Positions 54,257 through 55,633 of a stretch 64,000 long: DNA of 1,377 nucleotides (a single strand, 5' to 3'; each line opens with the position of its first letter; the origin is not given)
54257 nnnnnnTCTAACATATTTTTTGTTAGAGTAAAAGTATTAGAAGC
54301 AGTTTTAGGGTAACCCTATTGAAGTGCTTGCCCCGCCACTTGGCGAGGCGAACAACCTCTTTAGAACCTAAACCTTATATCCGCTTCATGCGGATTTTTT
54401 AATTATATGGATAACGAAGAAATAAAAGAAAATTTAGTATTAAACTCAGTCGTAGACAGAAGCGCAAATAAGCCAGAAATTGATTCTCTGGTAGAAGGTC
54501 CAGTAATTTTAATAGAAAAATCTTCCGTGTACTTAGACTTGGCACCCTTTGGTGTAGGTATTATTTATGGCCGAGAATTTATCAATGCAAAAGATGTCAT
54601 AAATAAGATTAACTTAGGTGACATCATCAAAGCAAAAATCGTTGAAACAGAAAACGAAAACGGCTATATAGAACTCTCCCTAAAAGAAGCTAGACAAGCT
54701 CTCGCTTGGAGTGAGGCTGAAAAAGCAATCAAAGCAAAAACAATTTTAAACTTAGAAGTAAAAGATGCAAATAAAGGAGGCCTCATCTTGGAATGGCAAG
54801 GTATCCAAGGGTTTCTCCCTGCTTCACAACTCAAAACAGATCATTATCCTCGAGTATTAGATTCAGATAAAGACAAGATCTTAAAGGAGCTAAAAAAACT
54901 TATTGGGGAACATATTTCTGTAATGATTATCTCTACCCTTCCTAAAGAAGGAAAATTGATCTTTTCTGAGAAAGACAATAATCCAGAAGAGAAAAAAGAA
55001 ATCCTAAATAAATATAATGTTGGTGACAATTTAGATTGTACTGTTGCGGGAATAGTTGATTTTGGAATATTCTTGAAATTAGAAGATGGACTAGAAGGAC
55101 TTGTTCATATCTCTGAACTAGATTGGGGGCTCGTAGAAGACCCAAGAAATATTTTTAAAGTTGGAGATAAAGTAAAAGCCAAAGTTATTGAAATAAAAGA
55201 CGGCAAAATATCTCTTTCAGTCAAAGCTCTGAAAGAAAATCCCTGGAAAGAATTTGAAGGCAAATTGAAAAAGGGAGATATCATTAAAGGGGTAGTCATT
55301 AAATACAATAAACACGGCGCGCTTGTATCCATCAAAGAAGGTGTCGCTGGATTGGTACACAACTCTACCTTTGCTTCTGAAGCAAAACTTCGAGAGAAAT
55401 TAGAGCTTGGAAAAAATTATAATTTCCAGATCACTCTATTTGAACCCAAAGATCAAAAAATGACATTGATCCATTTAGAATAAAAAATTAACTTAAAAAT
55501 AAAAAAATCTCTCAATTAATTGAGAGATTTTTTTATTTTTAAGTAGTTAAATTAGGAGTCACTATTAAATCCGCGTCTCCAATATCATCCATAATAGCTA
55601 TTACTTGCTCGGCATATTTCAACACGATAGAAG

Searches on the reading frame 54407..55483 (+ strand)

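Call 47: search_protein_families(library=pfam, proteins=[window:54407-55483:+], max_evalue=0.0001)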
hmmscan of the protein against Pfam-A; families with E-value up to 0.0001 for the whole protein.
window:54407-55483:+ (358 aa): 5 families
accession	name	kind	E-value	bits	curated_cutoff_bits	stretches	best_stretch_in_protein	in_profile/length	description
PF00575.29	S1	-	1.7e-35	121.7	22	2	202-273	1-74/74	S1 RNA binding domain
PF23459.1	S1_RRP5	-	3.2e-10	40.9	27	0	287-334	1-50/72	RRP5 S1 domain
PF21543.3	CvfB_2nd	-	2.1e-06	28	27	0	244-273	49-75/76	Virulence regulatory factor CvfB, second domain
PF21710.3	Spt6_S1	-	1.7e-05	25.5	27.5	0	215-276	26-88/91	Spt6, S1/OB domain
PF13509.12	S1_2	-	2.3e-05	24.8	21.8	0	211-239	7-35/61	S1 domain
